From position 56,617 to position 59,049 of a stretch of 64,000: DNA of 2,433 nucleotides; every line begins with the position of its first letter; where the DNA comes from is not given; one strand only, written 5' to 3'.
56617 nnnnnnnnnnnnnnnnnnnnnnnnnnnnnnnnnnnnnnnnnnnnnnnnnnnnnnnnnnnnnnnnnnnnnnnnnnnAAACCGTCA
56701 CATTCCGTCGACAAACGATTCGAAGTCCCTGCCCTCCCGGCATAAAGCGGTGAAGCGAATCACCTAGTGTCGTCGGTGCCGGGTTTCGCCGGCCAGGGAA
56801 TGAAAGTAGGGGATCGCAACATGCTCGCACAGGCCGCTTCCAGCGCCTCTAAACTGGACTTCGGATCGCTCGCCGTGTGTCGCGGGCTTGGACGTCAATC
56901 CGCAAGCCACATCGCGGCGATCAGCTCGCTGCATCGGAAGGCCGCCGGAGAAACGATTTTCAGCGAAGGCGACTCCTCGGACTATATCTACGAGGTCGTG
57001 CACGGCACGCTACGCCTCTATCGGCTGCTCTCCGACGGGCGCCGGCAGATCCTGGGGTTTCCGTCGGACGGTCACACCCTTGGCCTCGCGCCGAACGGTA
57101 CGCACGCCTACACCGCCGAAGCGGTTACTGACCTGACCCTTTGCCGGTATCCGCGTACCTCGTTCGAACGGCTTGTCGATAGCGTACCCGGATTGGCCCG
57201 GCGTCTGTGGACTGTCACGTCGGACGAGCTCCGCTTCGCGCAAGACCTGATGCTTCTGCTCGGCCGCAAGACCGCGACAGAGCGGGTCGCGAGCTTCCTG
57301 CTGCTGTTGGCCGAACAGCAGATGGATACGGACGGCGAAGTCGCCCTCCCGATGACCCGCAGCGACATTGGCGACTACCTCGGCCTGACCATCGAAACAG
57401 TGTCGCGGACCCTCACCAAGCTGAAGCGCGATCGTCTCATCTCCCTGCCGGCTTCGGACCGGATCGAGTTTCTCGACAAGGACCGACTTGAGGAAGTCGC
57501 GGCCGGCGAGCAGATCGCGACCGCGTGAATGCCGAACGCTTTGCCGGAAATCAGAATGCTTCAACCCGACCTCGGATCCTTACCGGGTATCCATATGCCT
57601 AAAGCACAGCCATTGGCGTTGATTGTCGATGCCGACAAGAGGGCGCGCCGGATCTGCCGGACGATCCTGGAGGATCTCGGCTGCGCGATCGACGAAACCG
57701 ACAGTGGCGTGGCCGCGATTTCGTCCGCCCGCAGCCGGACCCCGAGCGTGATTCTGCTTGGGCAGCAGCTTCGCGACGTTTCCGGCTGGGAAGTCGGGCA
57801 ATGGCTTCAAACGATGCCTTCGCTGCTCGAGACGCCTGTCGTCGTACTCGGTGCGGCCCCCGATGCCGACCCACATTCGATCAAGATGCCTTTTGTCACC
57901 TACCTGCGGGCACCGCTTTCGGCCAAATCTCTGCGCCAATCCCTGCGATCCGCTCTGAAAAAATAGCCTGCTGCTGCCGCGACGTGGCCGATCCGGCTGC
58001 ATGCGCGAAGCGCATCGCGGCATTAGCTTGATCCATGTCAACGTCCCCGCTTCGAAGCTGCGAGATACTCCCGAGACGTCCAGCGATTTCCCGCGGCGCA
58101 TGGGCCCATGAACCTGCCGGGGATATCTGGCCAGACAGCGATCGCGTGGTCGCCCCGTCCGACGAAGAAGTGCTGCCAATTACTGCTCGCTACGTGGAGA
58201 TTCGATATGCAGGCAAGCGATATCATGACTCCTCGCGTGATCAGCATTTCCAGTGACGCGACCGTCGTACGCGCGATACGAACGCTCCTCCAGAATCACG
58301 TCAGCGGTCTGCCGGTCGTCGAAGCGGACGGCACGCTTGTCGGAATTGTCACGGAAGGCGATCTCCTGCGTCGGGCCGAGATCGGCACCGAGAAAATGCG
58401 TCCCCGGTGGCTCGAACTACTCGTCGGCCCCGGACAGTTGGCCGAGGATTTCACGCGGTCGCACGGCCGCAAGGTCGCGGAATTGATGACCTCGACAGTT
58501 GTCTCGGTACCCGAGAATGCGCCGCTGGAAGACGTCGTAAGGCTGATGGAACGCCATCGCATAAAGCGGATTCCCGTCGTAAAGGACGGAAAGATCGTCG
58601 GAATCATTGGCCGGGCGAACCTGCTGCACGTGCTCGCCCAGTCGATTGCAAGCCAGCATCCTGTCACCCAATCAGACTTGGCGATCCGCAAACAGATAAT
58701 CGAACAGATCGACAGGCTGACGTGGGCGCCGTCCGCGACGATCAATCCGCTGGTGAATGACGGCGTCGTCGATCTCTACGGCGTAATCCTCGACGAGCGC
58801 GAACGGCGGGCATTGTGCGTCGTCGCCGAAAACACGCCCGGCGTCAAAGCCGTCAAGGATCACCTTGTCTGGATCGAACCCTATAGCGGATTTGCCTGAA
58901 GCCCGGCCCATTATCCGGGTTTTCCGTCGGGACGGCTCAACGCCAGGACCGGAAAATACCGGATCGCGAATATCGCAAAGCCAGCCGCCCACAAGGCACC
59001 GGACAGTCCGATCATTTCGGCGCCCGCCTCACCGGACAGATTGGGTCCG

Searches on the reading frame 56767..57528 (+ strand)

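Call 68: search_protein_families(library=pfam, proteins=[window:56767-57528:+], max_evalue=0.00001)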
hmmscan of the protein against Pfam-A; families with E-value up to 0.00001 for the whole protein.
window:56767-57528:+ (253 aa): 3 families
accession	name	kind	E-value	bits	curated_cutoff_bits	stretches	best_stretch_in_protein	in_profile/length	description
PF13545.12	HTH_Crp_2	-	5.5e-20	71.6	27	1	172-243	1-69/70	Crp-like helix-turn-helix domain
PF00027.35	cNMP_binding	-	3.4e-17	62.6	27.5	1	59-138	5-87/89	Cyclic nucleotide-binding domain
PF00325.26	Crp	-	2e-15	56.6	21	1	194-225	1-32/32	Bacterial regulatory proteins, crp family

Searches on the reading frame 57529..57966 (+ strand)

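Call 68: search_protein_families(library=pfam, proteins=[window:57529-57966:+], max_evalue=0.00001)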
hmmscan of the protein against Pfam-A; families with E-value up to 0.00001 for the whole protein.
window:57529-57966:+ (145 aa): 1 family
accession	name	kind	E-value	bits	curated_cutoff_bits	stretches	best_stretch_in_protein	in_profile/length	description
PF00072.30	Response_reg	-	1e-11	45.4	30.2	1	31-137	2-108/111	Response regulator receiver domain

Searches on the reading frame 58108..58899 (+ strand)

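Call 68: search_protein_families(library=pfam, proteins=[window:58108-58899:+], max_evalue=0.00001)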
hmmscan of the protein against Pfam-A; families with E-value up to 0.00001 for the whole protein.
window:58108-58899:+ (263 aa): 2 families
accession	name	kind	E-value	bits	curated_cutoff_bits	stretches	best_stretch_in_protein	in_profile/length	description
PF00571.33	CBS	-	7.3e-33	113.1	24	2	123-177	1-56/57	CBS domain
PF04972.22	BON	-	6e-08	33.3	27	1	189-255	1-67/69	BON domain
